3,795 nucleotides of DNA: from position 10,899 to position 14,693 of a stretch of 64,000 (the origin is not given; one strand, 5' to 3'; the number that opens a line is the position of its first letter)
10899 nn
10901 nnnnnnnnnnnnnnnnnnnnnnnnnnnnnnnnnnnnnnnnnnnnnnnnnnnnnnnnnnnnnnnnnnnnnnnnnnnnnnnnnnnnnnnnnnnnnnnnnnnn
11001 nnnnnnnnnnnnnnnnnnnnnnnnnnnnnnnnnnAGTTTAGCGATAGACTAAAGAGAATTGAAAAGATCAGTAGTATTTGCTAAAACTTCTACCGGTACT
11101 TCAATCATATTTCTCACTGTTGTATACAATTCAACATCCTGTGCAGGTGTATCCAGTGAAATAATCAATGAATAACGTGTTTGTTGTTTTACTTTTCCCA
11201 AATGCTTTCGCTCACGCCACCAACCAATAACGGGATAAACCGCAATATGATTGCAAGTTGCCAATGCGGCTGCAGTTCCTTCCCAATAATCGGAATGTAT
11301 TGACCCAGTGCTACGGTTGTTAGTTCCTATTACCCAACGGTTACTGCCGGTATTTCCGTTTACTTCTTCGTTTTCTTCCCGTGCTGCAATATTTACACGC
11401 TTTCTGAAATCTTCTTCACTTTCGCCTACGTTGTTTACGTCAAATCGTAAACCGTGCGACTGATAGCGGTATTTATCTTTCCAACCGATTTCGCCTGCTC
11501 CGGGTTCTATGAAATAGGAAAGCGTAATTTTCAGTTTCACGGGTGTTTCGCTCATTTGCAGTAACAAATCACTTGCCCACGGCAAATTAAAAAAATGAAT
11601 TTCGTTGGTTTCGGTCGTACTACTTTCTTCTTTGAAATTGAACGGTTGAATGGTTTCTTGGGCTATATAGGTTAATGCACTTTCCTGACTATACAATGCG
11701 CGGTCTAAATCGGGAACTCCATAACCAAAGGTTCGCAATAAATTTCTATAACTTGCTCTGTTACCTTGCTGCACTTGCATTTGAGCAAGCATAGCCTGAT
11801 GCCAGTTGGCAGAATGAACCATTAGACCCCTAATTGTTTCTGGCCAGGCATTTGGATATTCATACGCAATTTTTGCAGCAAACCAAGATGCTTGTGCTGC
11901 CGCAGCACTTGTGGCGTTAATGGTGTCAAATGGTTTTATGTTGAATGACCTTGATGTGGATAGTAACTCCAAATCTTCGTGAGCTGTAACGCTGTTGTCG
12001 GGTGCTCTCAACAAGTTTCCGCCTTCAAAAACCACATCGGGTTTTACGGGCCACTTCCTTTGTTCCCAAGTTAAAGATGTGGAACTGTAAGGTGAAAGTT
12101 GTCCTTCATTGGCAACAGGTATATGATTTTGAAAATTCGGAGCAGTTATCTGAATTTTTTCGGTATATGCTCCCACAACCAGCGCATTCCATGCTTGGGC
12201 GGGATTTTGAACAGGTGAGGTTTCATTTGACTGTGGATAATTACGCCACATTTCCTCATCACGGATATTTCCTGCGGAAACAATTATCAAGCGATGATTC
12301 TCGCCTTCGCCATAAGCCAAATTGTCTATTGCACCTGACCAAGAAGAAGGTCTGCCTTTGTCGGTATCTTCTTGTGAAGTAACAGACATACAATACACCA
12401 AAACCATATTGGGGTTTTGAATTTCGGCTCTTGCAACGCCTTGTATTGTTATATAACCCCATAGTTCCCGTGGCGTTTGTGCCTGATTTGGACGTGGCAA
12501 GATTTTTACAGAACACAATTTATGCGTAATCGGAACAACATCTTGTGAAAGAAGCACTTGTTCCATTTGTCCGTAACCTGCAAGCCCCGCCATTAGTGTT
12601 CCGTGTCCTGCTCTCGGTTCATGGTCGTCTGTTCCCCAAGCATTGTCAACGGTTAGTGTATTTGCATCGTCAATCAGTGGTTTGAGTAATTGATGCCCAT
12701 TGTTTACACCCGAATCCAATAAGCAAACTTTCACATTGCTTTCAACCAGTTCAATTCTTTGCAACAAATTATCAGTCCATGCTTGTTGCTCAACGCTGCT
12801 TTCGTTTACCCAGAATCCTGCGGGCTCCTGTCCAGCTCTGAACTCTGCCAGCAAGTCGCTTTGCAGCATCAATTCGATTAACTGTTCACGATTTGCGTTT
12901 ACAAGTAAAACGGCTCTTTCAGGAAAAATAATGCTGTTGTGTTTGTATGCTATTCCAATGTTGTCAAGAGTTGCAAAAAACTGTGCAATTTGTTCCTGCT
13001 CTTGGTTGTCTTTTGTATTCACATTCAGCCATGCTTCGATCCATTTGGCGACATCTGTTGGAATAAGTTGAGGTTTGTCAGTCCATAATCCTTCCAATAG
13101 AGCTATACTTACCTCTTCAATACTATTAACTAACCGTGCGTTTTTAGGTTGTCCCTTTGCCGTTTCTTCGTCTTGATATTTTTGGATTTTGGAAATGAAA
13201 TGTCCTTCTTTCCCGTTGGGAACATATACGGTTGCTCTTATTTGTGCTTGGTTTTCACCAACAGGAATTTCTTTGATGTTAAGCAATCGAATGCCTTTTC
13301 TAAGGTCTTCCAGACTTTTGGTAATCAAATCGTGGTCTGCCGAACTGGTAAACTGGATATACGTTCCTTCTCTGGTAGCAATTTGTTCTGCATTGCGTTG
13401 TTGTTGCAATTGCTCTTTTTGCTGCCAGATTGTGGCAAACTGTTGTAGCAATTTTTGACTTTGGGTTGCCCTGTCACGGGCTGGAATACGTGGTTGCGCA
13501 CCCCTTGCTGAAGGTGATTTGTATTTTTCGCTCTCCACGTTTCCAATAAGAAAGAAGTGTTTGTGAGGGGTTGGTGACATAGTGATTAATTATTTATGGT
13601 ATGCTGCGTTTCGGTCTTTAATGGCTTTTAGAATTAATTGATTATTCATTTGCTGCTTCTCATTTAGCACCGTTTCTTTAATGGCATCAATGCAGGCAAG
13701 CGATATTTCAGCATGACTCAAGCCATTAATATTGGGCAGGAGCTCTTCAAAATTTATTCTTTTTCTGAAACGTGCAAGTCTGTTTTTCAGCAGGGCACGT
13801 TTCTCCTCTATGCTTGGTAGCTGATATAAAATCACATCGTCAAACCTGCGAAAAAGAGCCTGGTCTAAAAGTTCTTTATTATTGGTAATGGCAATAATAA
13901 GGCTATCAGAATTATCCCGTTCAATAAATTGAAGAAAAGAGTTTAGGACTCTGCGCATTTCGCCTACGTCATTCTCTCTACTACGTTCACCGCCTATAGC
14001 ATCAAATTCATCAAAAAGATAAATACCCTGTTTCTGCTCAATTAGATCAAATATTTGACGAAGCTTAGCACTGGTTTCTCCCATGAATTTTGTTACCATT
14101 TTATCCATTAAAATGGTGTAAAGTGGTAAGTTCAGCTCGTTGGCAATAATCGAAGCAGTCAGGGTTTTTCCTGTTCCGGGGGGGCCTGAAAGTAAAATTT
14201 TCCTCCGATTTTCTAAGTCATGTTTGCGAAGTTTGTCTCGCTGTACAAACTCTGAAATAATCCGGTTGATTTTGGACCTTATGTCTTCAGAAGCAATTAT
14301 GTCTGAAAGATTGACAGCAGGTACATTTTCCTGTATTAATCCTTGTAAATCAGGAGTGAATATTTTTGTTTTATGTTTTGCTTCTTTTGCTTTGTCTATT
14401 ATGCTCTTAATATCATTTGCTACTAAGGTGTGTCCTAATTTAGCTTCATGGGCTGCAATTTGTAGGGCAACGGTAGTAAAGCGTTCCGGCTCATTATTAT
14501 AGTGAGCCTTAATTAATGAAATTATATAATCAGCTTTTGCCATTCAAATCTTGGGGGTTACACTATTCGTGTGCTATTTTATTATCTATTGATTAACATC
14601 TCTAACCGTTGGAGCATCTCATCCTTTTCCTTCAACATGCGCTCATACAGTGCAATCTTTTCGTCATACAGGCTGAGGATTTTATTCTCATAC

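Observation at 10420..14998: AT-rich XRE / AAA ATPase / S8 subtilase / 204-aa cassette: candidate uncharacterised defence or abortive-infection-type module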

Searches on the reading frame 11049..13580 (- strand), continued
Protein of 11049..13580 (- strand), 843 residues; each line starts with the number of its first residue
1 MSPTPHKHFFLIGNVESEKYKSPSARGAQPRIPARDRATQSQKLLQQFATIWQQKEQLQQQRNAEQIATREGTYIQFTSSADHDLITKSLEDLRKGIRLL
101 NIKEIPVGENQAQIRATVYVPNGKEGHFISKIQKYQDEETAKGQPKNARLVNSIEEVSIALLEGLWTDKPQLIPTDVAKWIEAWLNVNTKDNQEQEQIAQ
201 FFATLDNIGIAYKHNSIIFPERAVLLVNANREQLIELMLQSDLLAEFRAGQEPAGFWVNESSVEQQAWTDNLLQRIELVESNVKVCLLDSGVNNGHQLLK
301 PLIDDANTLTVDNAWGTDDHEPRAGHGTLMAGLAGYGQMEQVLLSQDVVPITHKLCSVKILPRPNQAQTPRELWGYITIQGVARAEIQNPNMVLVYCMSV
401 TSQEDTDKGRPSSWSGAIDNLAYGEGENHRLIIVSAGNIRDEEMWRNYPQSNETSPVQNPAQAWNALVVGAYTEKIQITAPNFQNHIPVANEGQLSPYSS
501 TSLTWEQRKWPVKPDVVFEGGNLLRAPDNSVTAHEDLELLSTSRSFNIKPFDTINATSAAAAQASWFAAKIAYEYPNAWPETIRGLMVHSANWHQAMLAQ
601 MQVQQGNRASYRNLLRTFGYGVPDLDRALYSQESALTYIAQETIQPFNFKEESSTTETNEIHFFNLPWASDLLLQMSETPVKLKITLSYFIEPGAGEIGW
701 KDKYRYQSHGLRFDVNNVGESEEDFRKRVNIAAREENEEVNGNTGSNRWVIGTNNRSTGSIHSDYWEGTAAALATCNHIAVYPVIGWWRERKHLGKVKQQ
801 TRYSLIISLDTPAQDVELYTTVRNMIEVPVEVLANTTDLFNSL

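Call 72: search_protein_families(library=pfam, proteins=[P0231], max_evalue=10)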
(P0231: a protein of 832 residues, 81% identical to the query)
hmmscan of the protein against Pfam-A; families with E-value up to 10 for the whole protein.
P0231 (832 aa): 1 family
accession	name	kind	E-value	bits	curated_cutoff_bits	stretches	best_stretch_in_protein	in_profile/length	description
PF00082.27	Peptidase_S8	-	7.9e-57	193.2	21.8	1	279-617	2-288/288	Subtilase family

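Call 73: find_encoding_contigs(protein=P0174, flank=6000, max_places=2)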
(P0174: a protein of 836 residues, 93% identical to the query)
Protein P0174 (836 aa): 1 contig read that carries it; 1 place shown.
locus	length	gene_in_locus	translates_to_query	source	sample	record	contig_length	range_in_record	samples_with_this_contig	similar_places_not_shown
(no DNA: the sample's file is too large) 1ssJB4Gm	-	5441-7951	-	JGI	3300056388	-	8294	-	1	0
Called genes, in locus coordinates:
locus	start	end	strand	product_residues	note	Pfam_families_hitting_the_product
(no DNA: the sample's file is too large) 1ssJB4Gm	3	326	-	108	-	?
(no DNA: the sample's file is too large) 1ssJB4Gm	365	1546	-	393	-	PF03786:UxuA, PF01261:AP_endonuc_2 (weak)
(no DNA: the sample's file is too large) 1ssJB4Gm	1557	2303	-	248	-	PF00106:adh_short, PF08659:KR, PF23441:SDR, PF13561:adh_short_C2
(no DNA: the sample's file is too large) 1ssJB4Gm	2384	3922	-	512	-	PF00450:Peptidase_S10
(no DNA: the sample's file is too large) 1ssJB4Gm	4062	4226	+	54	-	-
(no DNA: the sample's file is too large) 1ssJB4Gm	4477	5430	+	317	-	PF05496:RuvB_N (weak), PF20720:nSTAND3, PF00004:AAA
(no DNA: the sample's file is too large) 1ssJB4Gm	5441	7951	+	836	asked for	PF00082:Peptidase_S8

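Call 74: find_encoding_contigs(protein=P0175, flank=6000, max_places=3)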
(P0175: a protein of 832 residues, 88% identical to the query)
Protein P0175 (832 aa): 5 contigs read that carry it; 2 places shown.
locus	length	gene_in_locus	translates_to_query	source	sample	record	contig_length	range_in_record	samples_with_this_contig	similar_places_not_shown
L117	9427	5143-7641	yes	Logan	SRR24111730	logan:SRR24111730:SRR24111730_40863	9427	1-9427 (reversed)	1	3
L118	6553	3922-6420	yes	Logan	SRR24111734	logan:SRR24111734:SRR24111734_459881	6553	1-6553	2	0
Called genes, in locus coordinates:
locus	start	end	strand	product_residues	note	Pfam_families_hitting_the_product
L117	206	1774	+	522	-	PF12161:HsdM_N, PF02384:N6_Mtase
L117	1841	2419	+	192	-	PF05635:23S_rRNA_IVP (faint)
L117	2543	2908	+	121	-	-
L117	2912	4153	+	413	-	PF01420:Methylase_S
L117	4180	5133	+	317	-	PF05496:RuvB_N (weak), PF20720:nSTAND3, PF00004:AAA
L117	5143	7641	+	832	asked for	PF00082:Peptidase_S8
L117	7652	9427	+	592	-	?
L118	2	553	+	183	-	?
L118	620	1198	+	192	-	PF05635:23S_rRNA_IVP (faint)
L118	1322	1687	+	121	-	-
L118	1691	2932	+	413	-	PF01420:Methylase_S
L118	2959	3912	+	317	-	PF05496:RuvB_N (weak), PF20720:nSTAND3, PF00004:AAA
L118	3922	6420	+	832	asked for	PF00082:Peptidase_S8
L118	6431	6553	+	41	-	?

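Call 80: search_solved_structures(query=L117:7652-9427:+, max_evalue=0.00001)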
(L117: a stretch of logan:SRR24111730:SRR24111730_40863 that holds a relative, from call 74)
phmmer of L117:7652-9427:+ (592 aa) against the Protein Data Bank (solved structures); distinct sequences matched with E-value up to 0.00001: 6.
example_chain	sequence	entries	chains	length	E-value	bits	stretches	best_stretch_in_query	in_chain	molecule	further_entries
4be7_B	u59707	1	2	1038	1.1e-21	80.4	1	107-434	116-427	TYPE I RESTRICTION ENZYME ECOR124II R PROTEIN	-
4bec_A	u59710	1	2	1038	2.1e-21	79.5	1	107-434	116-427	TYPE I RESTRICTION ENZYME HSDR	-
2w00_A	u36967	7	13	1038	2.2e-21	79.4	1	107-434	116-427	HSDR | Type I restriction enzyme R Protein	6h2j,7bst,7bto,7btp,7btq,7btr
4beb_A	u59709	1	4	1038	2.8e-21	79.1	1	107-434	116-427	TYPE I RESTRICTION ENZYME HSDR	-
4xjx_A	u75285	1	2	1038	9.6e-21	77.3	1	107-434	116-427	HsdR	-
3h1t_A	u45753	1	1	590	1.5e-06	30.5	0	459-510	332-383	Type I site-specific restriction-modification system, R (Restriction) subunit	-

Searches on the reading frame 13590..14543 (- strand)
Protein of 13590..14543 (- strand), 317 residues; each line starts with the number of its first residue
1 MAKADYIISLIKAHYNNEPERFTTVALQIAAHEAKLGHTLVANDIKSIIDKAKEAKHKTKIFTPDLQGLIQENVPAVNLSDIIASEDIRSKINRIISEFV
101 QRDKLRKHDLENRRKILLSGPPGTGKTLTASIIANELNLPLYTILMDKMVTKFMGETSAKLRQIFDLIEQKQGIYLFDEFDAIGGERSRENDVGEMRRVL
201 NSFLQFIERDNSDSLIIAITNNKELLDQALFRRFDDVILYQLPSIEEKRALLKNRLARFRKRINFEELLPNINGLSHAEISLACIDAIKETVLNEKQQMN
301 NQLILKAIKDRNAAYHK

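Call 3: search_protein_families(library=padloc, proteins=[window:13590-14543:-], max_evalue=0.01)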
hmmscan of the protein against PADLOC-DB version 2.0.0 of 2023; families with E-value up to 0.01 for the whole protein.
window:13590-14543:- (317 aa): 12 families
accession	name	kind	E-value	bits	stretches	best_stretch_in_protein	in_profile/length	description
PDLC04232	IetA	-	6.9e-71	237.3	1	1-314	1-319/330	-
PDLC02196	IetA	-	4.3e-70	235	1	3-311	3-321/374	-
PDLC02195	IetA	-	1.4e-55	187.2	1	82-307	106-332/395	-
PDLC04231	IetA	-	1.4e-41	141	1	1-248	1-252/262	-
PDLC00914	TRIP13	-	4.1e-14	50.7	1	110-260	68-235/302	TRIP13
PDLC00915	TRIP13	-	7e-11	40.1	1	80-263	29-231/302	TRIP13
PDLC03838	DolB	-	9e-08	29.7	1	37-182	91-240/375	-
PDLC04140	mad8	-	1.4e-06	26.1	1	109-269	23-124/314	mads_8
PDLC03924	MkoC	-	0.00027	17.2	1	101-137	253-291/1136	-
PDLC02793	SspF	-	0.0011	15.4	1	83-288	21-200/600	SspF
PDLC02911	VakA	-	0.0023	16.5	0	114-159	3-44/163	-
PDLC03414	REase_II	-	0.0031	15.1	1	146-182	13-48/244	Type II restriction enzyme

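Call 4: search_protein_families(library=pfam, proteins=[window:13590-14543:-], max_evalue=0.01)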
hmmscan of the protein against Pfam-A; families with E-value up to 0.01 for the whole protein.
window:13590-14543:- (317 aa): 16 families
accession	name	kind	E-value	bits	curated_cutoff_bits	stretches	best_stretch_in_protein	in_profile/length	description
PF00004.35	AAA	-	9.5e-31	107.4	21.2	1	116-239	1-128/131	ATPase family associated with various cellular activities (AAA)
PF20720.3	nSTAND3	-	1.2e-08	35.3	27.2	1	108-236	12-127/155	Novel STAND NTPase 3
PF05496.18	RuvB_N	-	5.4e-06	26.7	27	1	79-141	6-61/159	Holliday junction DNA helicase RuvB P-loop domain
PF13238.12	AAA_18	-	6.4e-05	23.8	29.4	1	116-239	1-97/128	AAA domain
PF07728.20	AAA_5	-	0.00018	22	22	1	116-151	2-38/139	AAA domain (dynein-related subfamily)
PF00910.28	RNA_helicase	-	0.00069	20.5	21.5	1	116-203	1-78/105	RNA helicase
PF13401.12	AAA_22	-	0.0012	19.6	27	1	112-170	4-60/130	AAA domain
PF13481.12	AAA_25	-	0.0012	18.9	27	0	91-131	11-51/195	AAA domain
PF04851.21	ResIII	-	0.002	18.5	22.5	0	93-138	20-48/164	Type III restriction enzyme, res subunit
PF13521.12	AAA_28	-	0.0022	18.7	27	0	115-169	1-55/164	AAA domain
PF06745.19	ATPase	-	0.0023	17.8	26.6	1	103-234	9-143/231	KaiC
PF12775.13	AAA_7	-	0.0027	17.7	25.8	1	105-145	25-65/181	P-loop containing dynein motor region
PF24883.2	NPHP3_N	-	0.0029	18.3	24.8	0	111-138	20-47/164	Nephrocystin 3, N-terminal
PF13191.12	AAA_16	-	0.0031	18.5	32.6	0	114-208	25-125/167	AAA ATPase domain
PF13086.12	AAA_11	-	0.0063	16.8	27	0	104-137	9-41/257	AAA domain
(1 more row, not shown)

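Call 25: search_dna_similar(query=window:13590-14543:-, collection=plasmids, mode=protein, max_rows=40, rows=spread, max_evalue=1e-20)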
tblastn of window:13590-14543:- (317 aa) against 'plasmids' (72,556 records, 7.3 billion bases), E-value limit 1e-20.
Records with a match: 625; places in all: 633; records where one place covers at least 80% of the query: 511.
Best place of each record, by identity: <60% 625.
By first word of the organism name: Klebsiella 207; Rhizobium 75; Agrobacterium 60; Bradyrhizobium 36; Burkholderia 28; Enterobacter 14; Enterococcus 10; Rhodococcus 9; Pseudomonas 7; Leptolyngbya 7; and 92 more.
By predicted mobility (MOB-suite, as given by PLSDB): conjugative 393; non-mobilizable 187; mobilizable 45.
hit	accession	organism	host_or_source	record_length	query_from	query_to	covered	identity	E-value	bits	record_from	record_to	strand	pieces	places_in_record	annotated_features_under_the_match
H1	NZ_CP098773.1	Alteromonas macleodii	mixed culture,gracilaria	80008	1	315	99%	50.2%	1e-98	325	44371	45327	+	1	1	ATP-binding protein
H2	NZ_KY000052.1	Agrobacterium radiobacter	-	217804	1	314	99%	46.5%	6e-82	277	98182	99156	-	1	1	ATP-binding protein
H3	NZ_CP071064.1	Enterobacter mori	Homo sapiens,ascites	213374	1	317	100%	45.5%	9e-85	285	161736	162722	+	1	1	ATP-binding protein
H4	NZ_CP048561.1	Agrobacterium fabrum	walnut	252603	1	314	99%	45.8%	6e-81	274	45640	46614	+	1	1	ATP-binding protein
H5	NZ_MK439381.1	Agrobacterium tumefaciens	apple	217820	1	314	99%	45.8%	1e-80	273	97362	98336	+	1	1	ATP-binding protein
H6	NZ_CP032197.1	Klebsiella pneumoniae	-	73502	1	311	98%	45.8%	8e-85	285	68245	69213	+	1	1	ATP-binding protein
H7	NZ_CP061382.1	Klebsiella pneumoniae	Homo sapiens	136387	1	311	98%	45.8%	8e-85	285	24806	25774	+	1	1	ATP-binding protein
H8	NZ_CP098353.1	Klebsiella pneumoniae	Homo sapiens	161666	1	311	98%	45.8%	8e-85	285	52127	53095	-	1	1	ATP-binding protein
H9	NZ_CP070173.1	Klebsiella pneumoniae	Homo sapiens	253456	1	311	98%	45.8%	8e-85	285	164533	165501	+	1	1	ATP-binding protein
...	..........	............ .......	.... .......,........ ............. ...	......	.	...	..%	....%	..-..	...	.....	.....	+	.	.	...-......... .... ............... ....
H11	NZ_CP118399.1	Klebsiella pneumoniae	Homo sapiens,Tissue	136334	1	311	98%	45.8%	1e-84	285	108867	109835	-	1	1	ATP-binding protein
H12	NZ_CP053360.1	Klebsiella pneumoniae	cattle,Pure culture,feces from ...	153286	1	311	98%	45.8%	1e-84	285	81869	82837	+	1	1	ATP-binding protein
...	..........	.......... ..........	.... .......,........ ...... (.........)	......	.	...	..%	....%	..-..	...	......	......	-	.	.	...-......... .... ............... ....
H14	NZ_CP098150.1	Klebsiella pneumoniae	Canis lupus familiaris,Rectal swab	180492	1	311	98%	45.8%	1e-84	285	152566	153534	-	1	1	ATP-binding protein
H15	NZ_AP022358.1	Klebsiella pneumoniae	Homo sapiens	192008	1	311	98%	45.8%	1e-84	285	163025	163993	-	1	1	ATP-binding protein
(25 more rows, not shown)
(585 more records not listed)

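Call 26: get_annotated_region(hit=H5, flank=4000)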
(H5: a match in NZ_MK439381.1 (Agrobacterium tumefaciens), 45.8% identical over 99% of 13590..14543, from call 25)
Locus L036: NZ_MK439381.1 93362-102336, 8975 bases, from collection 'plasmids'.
description: Agrobacterium tumefaciens strain Sule1 plasmid pTiSule1, complete sequence
organism: Agrobacterium tumefaciens (NCBI taxid 358)
taxonomy: Bacteria; Pseudomonadota; Alphaproteobacteria; Hyphomicrobiales; Rhizobiaceae; Agrobacterium; Agrobacterium tumefaciens
host: -; source: apple; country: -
typing (MOB-suite, as given by PLSDB): non-mobilizable; replicon rep_cluster_490; mating-pair formation MPF_T
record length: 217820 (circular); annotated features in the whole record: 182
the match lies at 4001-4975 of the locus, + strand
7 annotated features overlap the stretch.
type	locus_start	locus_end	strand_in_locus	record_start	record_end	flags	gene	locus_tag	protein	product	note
CDS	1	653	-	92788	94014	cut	-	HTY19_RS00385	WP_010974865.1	LLM class flavin-dependent oxidoreductase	-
CDS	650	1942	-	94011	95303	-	-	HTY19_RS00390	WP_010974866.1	NtaA/DmoA family FMN-dependent monooxygenase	GO:0008152 - metabolic process [Evidence IEA]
CDS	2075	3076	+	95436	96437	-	-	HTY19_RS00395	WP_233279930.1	LysR family transcriptional regulator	-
CDS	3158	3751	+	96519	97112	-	-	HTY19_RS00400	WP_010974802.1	DUF6088 family protein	-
CDS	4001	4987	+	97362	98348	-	-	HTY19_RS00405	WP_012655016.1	ATP-binding protein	-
CDS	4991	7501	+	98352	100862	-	-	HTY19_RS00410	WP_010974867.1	S8 family peptidase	-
CDS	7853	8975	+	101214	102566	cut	-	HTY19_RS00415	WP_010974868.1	LLM class flavin-dependent oxidoreductase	-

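Call 43: search_solved_structures(query=window:13590-14543:-, max_evalue=1e-10)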
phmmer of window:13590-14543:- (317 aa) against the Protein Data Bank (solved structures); distinct sequences matched with E-value up to 1e-10: 262 (the best 60 are shown).
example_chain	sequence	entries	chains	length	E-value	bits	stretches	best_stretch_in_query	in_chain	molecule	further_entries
7wub_C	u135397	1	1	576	1.7e-43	152.2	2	73-292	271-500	Transitional endoplasmic reticulum ATPase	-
7wub_D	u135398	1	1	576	1.7e-43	152.2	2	73-292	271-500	Transitional endoplasmic reticulum ATPase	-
6mck_A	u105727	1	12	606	2.3e-43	151.8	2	73-292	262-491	Transitional endoplasmic reticulum ATPase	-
7rlh_A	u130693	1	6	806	2.7e-43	151.6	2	73-292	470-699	Transitional endoplasmic reticulum ATPase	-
7rlg_A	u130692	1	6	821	2.8e-43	151.5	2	73-292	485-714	Transitional endoplasmic reticulum ATPase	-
7rlb_A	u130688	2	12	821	3.5e-43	151.2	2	73-292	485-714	Transitional endoplasmic reticulum ATPase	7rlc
7rlj_A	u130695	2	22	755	3.6e-43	151.1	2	73-292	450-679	Transitional endoplasmic reticulum ATPase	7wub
8yka_A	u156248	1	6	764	3.7e-43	151.1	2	73-292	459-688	Transitional endoplasmic reticulum ATPase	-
7rlf_A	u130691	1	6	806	4e-43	151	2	73-292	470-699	Transitional endoplasmic reticulum ATPase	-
7rld_A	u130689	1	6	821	4.2e-43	150.9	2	73-292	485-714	Transitional endoplasmic reticulum ATPase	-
7y4w_A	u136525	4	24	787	4.3e-43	150.9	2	73-292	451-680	Transitional endoplasmic reticulum ATPase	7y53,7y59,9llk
7bp8_A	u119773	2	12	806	4.3e-43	150.9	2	73-292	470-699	Transitional endoplasmic reticulum ATPase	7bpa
5c19_A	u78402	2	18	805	4.3e-43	150.9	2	73-292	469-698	Transitional endoplasmic reticulum ATPase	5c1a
7k57_A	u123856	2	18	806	4.3e-43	150.9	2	73-292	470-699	Transitional endoplasmic reticulum ATPase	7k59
10qq_A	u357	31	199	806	4.3e-43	150.9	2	73-292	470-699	Transitional endoplasmic reticulum ATPase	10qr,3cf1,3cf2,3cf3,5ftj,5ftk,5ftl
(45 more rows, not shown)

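Call 52: search_protein_families(library=ncbifam, proteins=[window:13590-14543:-], max_evalue=0.001)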
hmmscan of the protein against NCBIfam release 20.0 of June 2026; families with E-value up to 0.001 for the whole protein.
window:13590-14543:- (317 aa): 25 families
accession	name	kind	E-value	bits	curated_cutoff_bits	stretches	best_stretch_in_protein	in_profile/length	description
NF042959.1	IteA_antiphage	equivalog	1e-57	196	510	1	69-308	81-321/367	anti-phage ATPase IteA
NF003069.1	PRK03992.1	subfamily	1.3e-30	106.9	500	1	12-309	70-370/379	proteasome-activating nucleotidase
TIGR01242.2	TIGR01242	subfamily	2.2e-29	102.6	500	1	65-309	99-353/362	proteasome-activating nucleotidase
TIGR01241.2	FtsH_fam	equivalog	5.1e-27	94.9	600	1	64-309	146-400/598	ATP-dependent zinc metalloprotease FtsH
NF041006.2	cell_div_CdvC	equivalog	7.6e-27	94.2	650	1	51-287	74-318/370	cell division protein CdvC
TIGR01243.1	CDC48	subfamily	3.1e-26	91.9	802.65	1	40-293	416-674/733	CDC48 family AAA ATPase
NF047747.1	PrtsmActNtasePan2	equivalog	7.8e-24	84.6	700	1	10-301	89-382/397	proteasome-activating nucleotidase Pan2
NF047748.1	PrtsmActNtasePan1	equivalog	1.7e-23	83.3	750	1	10-303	86-381/405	proteasome-activating nucleotidase Pan1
NF008004.0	PRK10733.1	equivalog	1.9e-19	69.1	1008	1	76-259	148-338/644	ATP-dependent zinc metalloprotease FtsH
TIGR03689.1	pup_AAA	equivalog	3e-14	52.6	504.75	1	20-281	130-400/512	proteasome ATPase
NF003229.0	PRK04195.1-5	equivalog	1e-11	44.2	280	1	78-200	15-128/413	replication factor C large subunit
TIGR03922.1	T7SS_EccA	equivalog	4e-08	32.3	466.65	1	112-230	311-432/557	type VII secretion AAA-ATPase EccA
TIGR00635.1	ruvB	equivalog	8.5e-07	28.3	299.05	1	79-144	3-61/305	Holliday junction branch migration DNA helicase RuvB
NF000868.0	PRK00080.1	equivalog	6.5e-06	25.3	282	1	77-141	22-79/330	Holliday junction branch migration DNA helicase RuvB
NF003230.0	PRK04195.1-6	equivalog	8.4e-06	24.7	441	1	78-200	12-125/494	replication factor C large subunit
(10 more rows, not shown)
